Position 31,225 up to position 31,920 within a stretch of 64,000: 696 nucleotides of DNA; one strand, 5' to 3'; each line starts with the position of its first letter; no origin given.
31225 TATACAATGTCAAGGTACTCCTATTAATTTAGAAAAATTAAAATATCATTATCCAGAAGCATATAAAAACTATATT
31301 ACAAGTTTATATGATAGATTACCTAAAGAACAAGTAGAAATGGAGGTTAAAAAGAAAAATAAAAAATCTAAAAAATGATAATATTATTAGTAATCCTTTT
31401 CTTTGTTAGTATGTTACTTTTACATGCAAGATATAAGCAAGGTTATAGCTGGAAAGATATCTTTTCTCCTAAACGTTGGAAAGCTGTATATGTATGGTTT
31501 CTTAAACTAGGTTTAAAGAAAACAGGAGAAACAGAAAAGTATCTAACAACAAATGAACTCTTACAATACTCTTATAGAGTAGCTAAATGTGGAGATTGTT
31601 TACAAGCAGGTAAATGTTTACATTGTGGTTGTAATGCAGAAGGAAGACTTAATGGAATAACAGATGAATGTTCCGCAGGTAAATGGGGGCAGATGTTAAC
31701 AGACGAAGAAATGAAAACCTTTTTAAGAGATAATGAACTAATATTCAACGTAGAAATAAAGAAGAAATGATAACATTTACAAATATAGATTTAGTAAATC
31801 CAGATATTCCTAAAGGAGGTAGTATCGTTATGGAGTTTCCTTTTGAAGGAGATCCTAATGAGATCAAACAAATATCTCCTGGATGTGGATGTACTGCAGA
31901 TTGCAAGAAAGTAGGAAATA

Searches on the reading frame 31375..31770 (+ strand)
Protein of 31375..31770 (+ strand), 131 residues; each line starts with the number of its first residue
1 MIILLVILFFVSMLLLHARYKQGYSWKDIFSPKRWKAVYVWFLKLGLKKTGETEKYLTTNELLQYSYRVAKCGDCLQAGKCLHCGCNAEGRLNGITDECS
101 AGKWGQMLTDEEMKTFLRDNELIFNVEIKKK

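Call 50: search_protein_families(library=phrogs, proteins=[window:31375-31770:+], max_evalue=0.01)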
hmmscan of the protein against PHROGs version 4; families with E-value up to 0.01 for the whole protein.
window:31375-31770:+ (131 aa): 1 family
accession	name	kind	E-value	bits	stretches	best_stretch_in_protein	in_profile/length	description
phrog_13610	-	unknown function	1.1e-06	29.9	1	53-121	34-102/106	-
